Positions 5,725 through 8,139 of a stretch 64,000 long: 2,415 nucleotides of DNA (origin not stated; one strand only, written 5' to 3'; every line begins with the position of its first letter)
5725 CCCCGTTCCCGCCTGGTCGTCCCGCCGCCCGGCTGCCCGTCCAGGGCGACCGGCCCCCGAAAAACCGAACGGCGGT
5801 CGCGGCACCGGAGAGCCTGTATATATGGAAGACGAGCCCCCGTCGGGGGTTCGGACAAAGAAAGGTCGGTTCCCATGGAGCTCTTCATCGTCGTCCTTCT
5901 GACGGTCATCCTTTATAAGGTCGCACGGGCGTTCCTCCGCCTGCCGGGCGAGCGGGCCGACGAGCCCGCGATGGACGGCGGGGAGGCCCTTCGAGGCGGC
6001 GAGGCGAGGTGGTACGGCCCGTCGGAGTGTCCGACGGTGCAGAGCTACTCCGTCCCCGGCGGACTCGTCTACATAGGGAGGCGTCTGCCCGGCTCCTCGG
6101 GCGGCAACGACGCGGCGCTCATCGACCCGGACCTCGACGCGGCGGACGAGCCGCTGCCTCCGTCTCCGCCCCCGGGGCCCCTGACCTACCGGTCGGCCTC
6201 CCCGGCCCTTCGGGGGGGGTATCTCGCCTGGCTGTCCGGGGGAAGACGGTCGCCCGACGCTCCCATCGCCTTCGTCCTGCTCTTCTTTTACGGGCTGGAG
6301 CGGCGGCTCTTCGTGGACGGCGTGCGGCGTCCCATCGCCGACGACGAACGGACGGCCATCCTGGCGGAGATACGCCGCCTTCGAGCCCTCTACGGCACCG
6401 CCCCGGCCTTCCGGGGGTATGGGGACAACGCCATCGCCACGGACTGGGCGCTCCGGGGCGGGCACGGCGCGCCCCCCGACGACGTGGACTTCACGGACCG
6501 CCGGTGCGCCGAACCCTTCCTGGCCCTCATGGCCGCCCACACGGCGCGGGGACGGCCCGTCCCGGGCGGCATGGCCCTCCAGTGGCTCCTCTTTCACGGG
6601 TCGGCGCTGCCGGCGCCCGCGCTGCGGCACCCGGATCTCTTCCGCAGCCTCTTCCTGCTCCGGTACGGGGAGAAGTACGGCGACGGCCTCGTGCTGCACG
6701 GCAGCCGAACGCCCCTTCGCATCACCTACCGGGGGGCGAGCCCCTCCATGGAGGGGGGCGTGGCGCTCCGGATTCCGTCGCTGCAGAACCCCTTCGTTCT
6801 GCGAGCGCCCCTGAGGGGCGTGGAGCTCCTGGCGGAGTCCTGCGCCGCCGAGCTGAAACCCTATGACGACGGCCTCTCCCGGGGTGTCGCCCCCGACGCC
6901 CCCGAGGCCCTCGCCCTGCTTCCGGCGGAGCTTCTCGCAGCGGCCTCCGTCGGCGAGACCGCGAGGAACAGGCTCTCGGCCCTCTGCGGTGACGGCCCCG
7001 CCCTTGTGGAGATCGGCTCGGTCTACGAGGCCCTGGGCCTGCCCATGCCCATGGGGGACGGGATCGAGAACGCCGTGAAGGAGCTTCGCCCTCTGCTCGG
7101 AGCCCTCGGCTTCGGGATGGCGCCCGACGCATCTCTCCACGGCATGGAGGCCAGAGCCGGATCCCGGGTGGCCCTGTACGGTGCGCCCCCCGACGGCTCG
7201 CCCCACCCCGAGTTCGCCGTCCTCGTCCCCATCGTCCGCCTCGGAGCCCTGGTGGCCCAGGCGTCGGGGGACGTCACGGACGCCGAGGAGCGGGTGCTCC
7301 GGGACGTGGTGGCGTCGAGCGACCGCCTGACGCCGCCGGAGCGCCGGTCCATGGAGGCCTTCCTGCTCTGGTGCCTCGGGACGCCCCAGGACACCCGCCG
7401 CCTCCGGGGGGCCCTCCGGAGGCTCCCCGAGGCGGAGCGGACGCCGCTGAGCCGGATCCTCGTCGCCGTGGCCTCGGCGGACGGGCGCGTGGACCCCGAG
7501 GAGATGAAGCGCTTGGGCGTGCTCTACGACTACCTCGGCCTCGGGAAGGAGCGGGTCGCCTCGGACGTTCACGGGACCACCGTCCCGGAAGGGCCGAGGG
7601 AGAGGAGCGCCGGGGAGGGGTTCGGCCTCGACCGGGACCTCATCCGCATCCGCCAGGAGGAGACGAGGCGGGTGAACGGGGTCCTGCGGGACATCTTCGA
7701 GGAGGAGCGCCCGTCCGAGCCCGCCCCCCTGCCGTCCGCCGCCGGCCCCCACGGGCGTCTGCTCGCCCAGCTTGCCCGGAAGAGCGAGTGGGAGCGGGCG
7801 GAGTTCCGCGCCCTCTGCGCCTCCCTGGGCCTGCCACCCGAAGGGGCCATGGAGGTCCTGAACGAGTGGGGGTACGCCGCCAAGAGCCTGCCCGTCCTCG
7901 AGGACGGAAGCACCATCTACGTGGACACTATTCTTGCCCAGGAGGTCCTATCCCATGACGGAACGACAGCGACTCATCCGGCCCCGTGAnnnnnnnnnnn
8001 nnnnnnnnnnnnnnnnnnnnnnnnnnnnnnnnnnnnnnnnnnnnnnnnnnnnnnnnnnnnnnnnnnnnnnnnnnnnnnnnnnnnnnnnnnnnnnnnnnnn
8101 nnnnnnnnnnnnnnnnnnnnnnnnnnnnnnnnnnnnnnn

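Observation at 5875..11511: TerB + DUF2791-type ATPase + Lhr-like helicase: a Shango-type conflict system of unknown mechanism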

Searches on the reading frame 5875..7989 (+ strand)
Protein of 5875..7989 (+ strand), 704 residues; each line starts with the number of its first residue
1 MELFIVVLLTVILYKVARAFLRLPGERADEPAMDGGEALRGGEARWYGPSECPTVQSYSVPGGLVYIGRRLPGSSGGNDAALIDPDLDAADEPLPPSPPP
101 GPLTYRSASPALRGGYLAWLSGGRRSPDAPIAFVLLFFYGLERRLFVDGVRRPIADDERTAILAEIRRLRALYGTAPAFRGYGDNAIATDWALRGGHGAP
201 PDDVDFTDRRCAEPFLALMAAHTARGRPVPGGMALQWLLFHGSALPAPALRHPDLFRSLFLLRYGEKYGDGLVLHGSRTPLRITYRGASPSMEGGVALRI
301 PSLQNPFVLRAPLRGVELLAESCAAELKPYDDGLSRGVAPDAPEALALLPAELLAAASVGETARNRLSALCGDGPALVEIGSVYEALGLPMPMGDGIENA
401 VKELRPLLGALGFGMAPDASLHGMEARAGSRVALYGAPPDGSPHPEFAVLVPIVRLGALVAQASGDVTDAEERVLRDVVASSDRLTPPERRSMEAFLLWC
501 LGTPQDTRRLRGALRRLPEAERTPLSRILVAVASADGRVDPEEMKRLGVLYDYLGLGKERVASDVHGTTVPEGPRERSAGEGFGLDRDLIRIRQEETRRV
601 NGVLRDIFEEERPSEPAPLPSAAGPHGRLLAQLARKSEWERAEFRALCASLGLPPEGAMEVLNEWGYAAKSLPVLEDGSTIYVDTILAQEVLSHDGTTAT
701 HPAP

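Call 7: search_protein_families(library=pfam, proteins=[window:5875-7989:+], max_evalue=0.01)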
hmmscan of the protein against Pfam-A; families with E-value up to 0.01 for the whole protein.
window:5875-7989:+ (704 aa): 3 families
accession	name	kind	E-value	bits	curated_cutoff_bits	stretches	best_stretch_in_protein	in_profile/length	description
PF13208.11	TerB_N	-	3.5e-30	105.7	25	1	51-242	4-199/207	TerB N-terminal domain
PF15615.11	TerB_C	-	8.3e-12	46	26.3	1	626-691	82-147/148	TerB-C domain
PF05099.18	TerB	-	4e-09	37.2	24.4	1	455-560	6-112/118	Tellurite resistance protein TerB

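Call 8: search_protein_families(library=padloc, proteins=[window:5875-7989:+], max_evalue=0.01)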
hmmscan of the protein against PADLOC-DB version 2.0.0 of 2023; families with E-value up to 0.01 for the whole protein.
window:5875-7989:+ (704 aa): 1 family
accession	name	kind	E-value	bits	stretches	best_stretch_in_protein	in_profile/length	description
PDLC03958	SngA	-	2.8e-44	150.6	1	32-684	29-516/528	-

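Call 29: search_solved_structures(query=window:5875-7989:+, max_evalue=0.1)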
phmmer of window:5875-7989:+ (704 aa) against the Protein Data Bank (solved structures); distinct sequences matched with E-value up to 0.1: 0.

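Call 43: find_homologous_proteins(query=window:5875-7989:+)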
Query window:5875-7989:+ (704 aa): 186 proteins with E <= 0.001 among 8000 candidates; the best 120 are listed.
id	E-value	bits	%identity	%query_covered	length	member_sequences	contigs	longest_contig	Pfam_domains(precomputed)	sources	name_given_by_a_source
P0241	0.0e+0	1562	100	100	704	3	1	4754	PF05099.19,PF13208.12,PF15615.12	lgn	-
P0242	0.0e+0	1556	100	100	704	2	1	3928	PF05099.19,PF13208.12,PF15615.12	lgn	-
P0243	0.0e+0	1368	88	100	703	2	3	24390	PF05099.19,PF13208.12,PF15615.12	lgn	-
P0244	1.8e-258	878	61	100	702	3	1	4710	PF05099.19,PF13208.12,PF15615.12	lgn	-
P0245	2.9e-191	656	47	100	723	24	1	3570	PF05099.19,PF13208.12,PF15615.12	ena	-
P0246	6.2e-189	648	47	100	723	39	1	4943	PF05099.19,PF13208.12,PF15615.12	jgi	jgi:hypothetical protein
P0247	3.5e-187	642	46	100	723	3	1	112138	PF05099.19,PF13208.12,PF15615.12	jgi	jgi:tellurite resistance protein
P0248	9.6e-186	638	46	99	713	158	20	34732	PF05099.19,PF13208.12,PF15615.12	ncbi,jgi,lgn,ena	-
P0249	1.9e-185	637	46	99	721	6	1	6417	PF05099.19,PF13208.12,PF15615.12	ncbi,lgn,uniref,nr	ncbi:TerB N-terminal domain-containing protein [Aminivibrio sp.]|uniref:tellurite resistance TerB fa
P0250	3.4e-180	619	45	99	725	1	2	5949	PF13208.12,PF15615.12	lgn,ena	-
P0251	1.2e-171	591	43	100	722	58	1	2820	PF05099.19,PF13208.12,PF15615.12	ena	-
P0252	1.5e-152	528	40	92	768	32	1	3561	PF05099.19,PF13208.12,PF15615.12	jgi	jgi:uncharacterized tellurite resistance protein B-like protein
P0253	2.8e-149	517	39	99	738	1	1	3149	PF05099.19,PF13208.12,PF15615.12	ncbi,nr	ncbi:MAG: TerB N-terminal domain-containing protein [Deltaproteobacteria bacterium]|nr:TerB N-termin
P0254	2.9e-149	517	39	92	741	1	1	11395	PF05099.19,PF13208.12,PF15615.12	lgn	-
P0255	1.4e-145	505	39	92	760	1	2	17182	PF05099.19,PF13208.12,PF15615.12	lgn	-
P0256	2.9e-144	500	37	98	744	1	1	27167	PF05099.19,PF13208.12,PF15615.12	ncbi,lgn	ncbi:MAG: TerB N-terminal domain-containing protein [Desulfatirhabdiaceae bacterium]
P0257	1.2e-143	498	39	92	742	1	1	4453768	PF05099.19,PF13208.12,PF15615.12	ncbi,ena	-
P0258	1.4e-143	498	41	92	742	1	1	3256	PF05099.19,PF13208.12,PF15615.12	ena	-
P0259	2.6e-143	497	39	93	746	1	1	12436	PF05099.19,PF13208.12,PF15615.12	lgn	-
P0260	9.3e-143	495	39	93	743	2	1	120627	PF05099.19,PF13208.12,PF15615.12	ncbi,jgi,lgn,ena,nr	ncbi:MAG: hypothetical protein C0613_10110 [Desulfobulbaceae bacterium]|nr:MAG: hypothetical protein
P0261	5.0e-141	490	37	98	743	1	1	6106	PF05099.19,PF13208.12,PF15615.12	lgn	-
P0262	7.5e-139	483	38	93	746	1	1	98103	PF05099.19,PF13208.12,PF15615.12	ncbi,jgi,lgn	-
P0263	8.0e-139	482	38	98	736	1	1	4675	PF05099.19,PF13208.12,PF15615.12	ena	-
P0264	4.2e-136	473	37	98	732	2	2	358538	PF05099.19,PF13208.12,PF15615.12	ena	-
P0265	5.7e-136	473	40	93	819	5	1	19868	PF05099.19,PF13208.12,PF15615.12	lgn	-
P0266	6.8e-136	473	38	94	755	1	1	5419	PF05099.19,PF13208.12,PF15615.12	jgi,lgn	-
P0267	1.2e-135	472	39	93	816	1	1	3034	PF05099.19,PF13208.12,PF15615.12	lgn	-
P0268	1.4e-135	472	39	93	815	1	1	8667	PF05099.19,PF13208.12,PF15615.12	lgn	-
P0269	6.2e-135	470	39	93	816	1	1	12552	PF05099.19,PF13208.12,PF15615.12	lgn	-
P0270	8.5e-135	469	40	93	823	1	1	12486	PF05099.19,PF13208.12,PF15615.12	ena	-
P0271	2.0e-133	465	38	92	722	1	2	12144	PF05099.19,PF13208.12,PF15615.12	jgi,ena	-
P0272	3.2e-133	464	38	92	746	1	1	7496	PF05099.19,PF13208.12,PF15615.12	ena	-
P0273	2.3e-131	458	37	98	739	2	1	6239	PF05099.19,PF13208.12,PF15615.12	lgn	-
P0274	5.6e-131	456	39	93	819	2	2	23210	PF05099.19,PF13208.12,PF15615.12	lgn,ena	-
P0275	2.6e-126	441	39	89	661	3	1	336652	PF05099.19,PF13208.12,PF15615.12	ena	-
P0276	3.1e-126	441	40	91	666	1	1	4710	PF05099.19,PF13208.12,PF15615.12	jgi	jgi:tellurite resistance protein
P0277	9.3e-125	436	39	91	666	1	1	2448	PF05099.19,PF13208.12,PF15615.12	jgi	jgi:tellurite resistance protein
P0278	4.3e-118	414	34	98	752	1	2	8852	PF05099.19,PF13208.12,PF15615.12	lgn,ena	-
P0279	2.9e-111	391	36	93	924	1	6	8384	PF05099.19,PF13208.12,PF15615.12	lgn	-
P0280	3.3e-110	388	35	93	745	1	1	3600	PF05099.19,PF13208.12,PF15615.12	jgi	jgi:tellurite resistance protein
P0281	1.3e-107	379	34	93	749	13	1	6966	PF05099.19,PF13208.12,PF15615.12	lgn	-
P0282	8.9e-101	357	47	50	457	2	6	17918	PF13208.12,PF15615.12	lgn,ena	-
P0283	4.8e-94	334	37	78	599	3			PF05099.19,PF13208.12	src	-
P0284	1.1e-88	317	35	94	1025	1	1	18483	PF05099.19,PF13208.12,PF15615.12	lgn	-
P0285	5.0e-83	298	41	61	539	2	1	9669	PF13208.12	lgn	-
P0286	1.5e-78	283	30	92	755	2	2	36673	PF05099.19,PF13208.12,PF15615.12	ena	-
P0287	1.9e-78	283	30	98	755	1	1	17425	PF05099.19,PF13208.12,PF15615.12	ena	-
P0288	2.3e-78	283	33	92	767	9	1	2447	PF05099.19,PF13208.12,PF15615.12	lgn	-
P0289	6.1e-78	281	33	92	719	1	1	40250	PF05099.19,PF13208.12,PF15615.12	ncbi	ncbi:MAG: tellurite resistance TerB family protein [Candidatus Krumholzibacteriia bacterium]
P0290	6.4e-78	281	35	93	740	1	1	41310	PF05099.19,PF13208.12,PF15615.12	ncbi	ncbi:MAG: TerB N-terminal domain-containing protein [Acidobacteriota bacterium]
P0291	7.5e-78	281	44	47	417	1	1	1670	PF13208.12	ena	-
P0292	1.0e-73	267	32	92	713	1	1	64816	PF05099.19,PF13208.12,PF15615.12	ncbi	-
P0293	4.3e-73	265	33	92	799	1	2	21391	PF05099.19,PF13208.12,PF15615.12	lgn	-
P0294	4.8e-73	265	33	92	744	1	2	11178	PF05099.19,PF13208.12,PF15615.12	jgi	jgi:tellurite resistance protein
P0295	3.4e-72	262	30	91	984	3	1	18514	PF05099.19,PF13208.12,PF15615.12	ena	-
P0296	7.3e-72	261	33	92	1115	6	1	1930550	PF05099.19,PF04391.18,PF01471.24,PF13208.12,PF15615.12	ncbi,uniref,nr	ncbi:plasma membrane H+-transporting two-sector ATPase (plasmid) [Azospirillum argentinense]|uniref:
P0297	1.2e-71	260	33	92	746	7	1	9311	PF05099.19,PF13208.12,PF15615.12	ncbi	-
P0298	2.4e-71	259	31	92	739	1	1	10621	PF05099.19,PF13208.12,PF15615.12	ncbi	-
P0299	4.8e-71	258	33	94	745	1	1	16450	PF05099.19,PF13208.12,PF15615.12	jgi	jgi:tellurite resistance protein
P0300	9.1e-71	257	31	88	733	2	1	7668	PF05099.19,PF13208.12,PF15615.12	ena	-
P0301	1.0e-70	257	32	91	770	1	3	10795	PF05099.19,PF13208.12,PF15615.12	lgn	-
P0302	1.5e-70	257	33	92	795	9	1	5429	PF05099.19,PF13208.12,PF15615.12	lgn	-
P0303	7.4e-70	254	33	92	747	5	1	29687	PF05099.19,PF13208.12,PF15615.12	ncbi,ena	-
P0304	1.5e-69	253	30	95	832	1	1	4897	PF05099.19,PF13208.12,PF15615.12,PF05154.22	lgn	-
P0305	1.7e-69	253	45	43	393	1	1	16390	PF13208.12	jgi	-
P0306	2.6e-69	253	31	92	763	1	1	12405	PF05099.19,PF13208.12,PF15615.12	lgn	-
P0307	3.8e-69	252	30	93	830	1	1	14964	PF05099.19,PF13208.12,PF15615.12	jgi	jgi:tellurite resistance protein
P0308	1.2e-68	250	33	93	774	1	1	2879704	PF05099.19,PF13208.12,PF15615.12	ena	-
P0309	1.4e-68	250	33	89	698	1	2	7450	PF05099.19,PF13208.12,PF15615.12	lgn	-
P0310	1.8e-68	250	30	87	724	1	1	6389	PF05099.19,PF13208.12,PF15615.12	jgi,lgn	-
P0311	2.1e-68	250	29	92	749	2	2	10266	PF05099.19,PF13208.12,PF15615.12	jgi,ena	-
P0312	2.4e-68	249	31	98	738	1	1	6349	PF05099.19,PF13208.12,PF15615.12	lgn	-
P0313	4.5e-68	249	32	98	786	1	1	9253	PF05099.19,PF13208.12,PF15615.12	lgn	-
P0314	5.3e-68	248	31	92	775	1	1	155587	PF05099.19,PF13208.12,PF15615.12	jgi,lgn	-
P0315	9.1e-68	248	31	93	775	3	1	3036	PF05099.19,PF13208.12,PF15615.12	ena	-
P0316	1.6e-67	247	29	93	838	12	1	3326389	PF05099.19,PF13208.12,PF15615.12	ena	-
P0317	2.2e-67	246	32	90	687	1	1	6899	PF05099.19,PF13208.12,PF15615.12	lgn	-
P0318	2.8e-67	246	31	93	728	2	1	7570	PF05099.19,PF13208.12,PF15615.12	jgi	jgi:hypothetical protein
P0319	4.2e-67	245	33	95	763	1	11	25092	PF05099.19,PF13208.12,PF15615.12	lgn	-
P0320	4.2e-67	245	31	96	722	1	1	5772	PF13208.12,PF15615.12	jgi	jgi:hypothetical protein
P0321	1.4e-66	244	32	92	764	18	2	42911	PF05099.19,PF13208.12,PF15615.12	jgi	-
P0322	4.2e-66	242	32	93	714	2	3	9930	PF05099.19,PF13208.12,PF15615.12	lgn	-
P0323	7.0e-66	241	31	92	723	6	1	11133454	PF05099.19,PF13208.12,PF15615.12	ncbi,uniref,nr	ncbi:TerB N-terminal domain-containing protein [Amycolatopsis sp. WQ 127309]|uniref:tellurite resist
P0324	1.2e-65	241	31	93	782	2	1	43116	PF05099.19,PF13208.12,PF15615.12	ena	-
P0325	2.8e-65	239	31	90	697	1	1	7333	PF05099.19,PF13208.12,PF15615.12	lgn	-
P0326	4.3e-65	239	29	93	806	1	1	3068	PF05099.19,PF13208.12,PF15615.12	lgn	-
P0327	1.2e-64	237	32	93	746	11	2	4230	PF05099.19,PF13208.12,PF15615.12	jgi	jgi:uncharacterized tellurite resistance protein B-like protein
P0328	4.1e-64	235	33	91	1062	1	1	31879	PF05099.19,PF01471.24,PF13208.12,PF15615.12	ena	-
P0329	2.9e-63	233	33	91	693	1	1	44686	PF05099.19,PF13208.12,PF15615.12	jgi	jgi:uncharacterized tellurite resistance protein B-like protein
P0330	1.0e-62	231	31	92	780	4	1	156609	PF05099.19,PF13208.12,PF15615.12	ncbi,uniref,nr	ncbi:tellurite resistance TerB family protein [Amycolatopsis acidiphila]|uniref:Tellurite resistance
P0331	1.1e-62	231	30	95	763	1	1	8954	PF05099.19,PF13208.12,PF15615.12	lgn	-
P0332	1.7e-62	230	32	96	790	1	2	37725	PF05099.19,PF13208.12,PF15615.12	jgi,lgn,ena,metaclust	metaclust:\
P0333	2.2e-62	230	30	92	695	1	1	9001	PF05099.19,PF13208.12,PF15615.12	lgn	-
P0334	3.1e-62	229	33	90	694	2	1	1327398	PF05099.19,PF13208.12,PF15615.12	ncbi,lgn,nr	ncbi:TerB N-terminal domain-containing protein [Trebonia kvetii]|nr:TerB N-terminal domain-containin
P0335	3.7e-62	229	31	92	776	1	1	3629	PF05099.19,PF13208.12,PF15615.12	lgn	-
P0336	4.5e-62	229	30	92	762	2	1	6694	PF05099.19,PF13208.12,PF15615.12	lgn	-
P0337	5.6e-62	228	29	92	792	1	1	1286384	PF05099.19,PF13208.12,PF15615.12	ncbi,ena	-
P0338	6.4e-62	228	29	89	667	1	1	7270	PF05099.19,PF13208.12,PF15615.12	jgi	jgi:tellurite resistance protein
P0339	8.8e-62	228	32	92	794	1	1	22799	PF05099.19,PF13208.12,PF15615.12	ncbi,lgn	-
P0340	4.8e-61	225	29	93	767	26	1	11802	PF05099.19,PF13208.12,PF15615.12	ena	-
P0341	5.6e-61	225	31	89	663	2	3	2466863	PF05099.19,PF13208.12,PF15615.12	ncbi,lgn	-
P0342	6.4e-61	225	33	92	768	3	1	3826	PF05099.19,PF13208.12,PF15615.12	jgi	-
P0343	2.0e-60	223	33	90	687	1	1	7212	PF05099.19,PF13208.12,PF15615.12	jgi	jgi:uncharacterized tellurite resistance protein B-like protein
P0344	3.5e-60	222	30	92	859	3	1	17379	PF05099.19,PF13208.12,PF15615.12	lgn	-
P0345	1.2e-59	221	31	93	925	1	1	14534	PF05099.19,PF13208.12,PF15615.12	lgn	-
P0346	1.6e-59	220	32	91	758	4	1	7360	PF05099.19,PF13208.12,PF15615.12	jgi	jgi:uncharacterized tellurite resistance protein B-like protein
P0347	1.7e-59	220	29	92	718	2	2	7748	PF05099.19,PF13208.12,PF15615.12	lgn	-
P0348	3.6e-59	219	33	84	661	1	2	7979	PF05099.19,PF13208.12,PF15615.12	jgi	jgi:hypothetical protein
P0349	6.6e-59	218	32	92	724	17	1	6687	PF05099.19,PF13208.12,PF15615.12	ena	-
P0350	8.4e-59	218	30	92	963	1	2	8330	PF05099.19,PF10708.15,PF13208.12,PF15615.12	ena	-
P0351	8.4e-59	218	33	91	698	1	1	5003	PF05099.19,PF13208.12,PF15615.12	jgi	jgi:uncharacterized tellurite resistance protein B-like protein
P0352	1.4e-58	217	31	92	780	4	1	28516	PF05099.19,PF13208.12,PF15615.12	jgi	jgi:tellurite resistance protein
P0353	1.7e-58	217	30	87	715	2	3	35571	PF05099.19,PF13208.12,PF15615.12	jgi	jgi:tellurite resistance protein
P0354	2.0e-58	217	33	84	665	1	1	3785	PF05099.19,PF13208.12,PF15615.12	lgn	-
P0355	7.5e-58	215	32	92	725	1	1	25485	PF05099.19,PF13208.12,PF15615.12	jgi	jgi:uncharacterized tellurite resistance protein B-like protein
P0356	8.5e-58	215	29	91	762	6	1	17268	PF05099.19,PF13208.12,PF15615.12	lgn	-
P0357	1.2e-57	214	31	92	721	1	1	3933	PF05099.19,PF13208.12,PF15615.12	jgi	jgi:tellurite resistance protein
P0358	5.6e-57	212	33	90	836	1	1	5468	PF05099.19,PF13208.12,PF15615.12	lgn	-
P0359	7.4e-57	211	29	89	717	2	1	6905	PF05099.19,PF13208.12,PF15615.12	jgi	jgi:uncharacterized tellurite resistance protein B-like protein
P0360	1.0e-56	211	33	75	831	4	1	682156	PF13208.12,PF15615.12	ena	-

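Call 45: search_protein_representatives(protein=window:5875-7989:+)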
Query: 704 residues. Proteins with E-value up to 0.001 (for the whole library): 3130; up to 1e-10: 2335; up to 1e-30: 1247. The best 150 are listed.
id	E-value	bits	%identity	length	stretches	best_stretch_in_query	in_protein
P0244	5.7e-259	877.9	61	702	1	1-704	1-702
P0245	9.1e-192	655.7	48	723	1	1-704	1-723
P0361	8.0e-119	414.6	39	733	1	41-692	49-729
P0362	4.0e-113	395.8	38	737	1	41-692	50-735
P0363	4.1e-112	392.4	39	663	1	1-618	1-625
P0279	9.3e-112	391.3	39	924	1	40-692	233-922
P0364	8.4e-111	388.1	38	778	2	38-572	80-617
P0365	4.4e-109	382.4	36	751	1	39-692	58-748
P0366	2.3e-107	376.7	37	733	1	41-692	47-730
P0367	6.9e-107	375.2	36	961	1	43-693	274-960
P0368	5.5e-106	372.2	36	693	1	43-691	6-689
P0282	2.8e-101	356.6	46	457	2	1-355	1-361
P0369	6.5e-101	355.4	38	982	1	43-691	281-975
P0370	1.4e-99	351.0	35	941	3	403-691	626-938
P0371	2.6e-95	336.9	37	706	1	44-699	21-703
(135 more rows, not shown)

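Call 65: predict_structure(alignment_id=A2)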
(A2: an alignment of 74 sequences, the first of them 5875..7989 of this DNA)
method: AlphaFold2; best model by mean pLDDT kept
length: 704 residues; sequences in the alignment: 74
mean_pLDDT: 87.6   pTM: 0.70
mean pLDDT of the five models: 87.6, 87.4, 86.7, 86.1, 85.7
residues with pLDDT >= 90: 489; 70-90: 130; 50-70: 28; < 50: 57
segments of 3 or more residues with pLDDT < 50: 22-41, 570-585, 604-616, 697-704
pLDDT, mean of each block of 10 residues (from residue 1): 93 90 43 39 88 97 97 89 97 85 93 97 96 97 95 94 98 94 97 92 95 97 96 97 95 96 97 94 96 94 93 97 97 93 84 86 93 94 89 78 88 93 86 92 88 94 95 95 93 97 88 81 90 94 95 93 83 43 52 63 49 48 88 97 97 96 90 93 95 62 38
secondary structure, 60 per line:
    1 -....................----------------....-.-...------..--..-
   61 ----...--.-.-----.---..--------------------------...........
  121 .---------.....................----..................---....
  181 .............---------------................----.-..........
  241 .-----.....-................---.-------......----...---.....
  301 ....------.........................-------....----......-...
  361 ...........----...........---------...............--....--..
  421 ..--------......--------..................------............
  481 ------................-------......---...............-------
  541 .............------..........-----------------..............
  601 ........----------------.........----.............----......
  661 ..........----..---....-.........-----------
elements in order (helices of 4 or more, strands of 3 or more residues): H2-21 H38-41 E45-47 E65-67 H110-121 H131-151 H156-173 H177-193 H209-224 H231-241 H247-251 H253-268 E280-285 E296-304 H311-335 H343-346 H351-356 H358-371 E376-379 H380-386 H396-410 E413-416 H419-422 E431-436 H445-462 H469-480 H487-502 H510-515 H519-533 H541-553 H560-569 H587-608 H625-633 E638-640 H641-650 H655-670 E680-683 H685-693
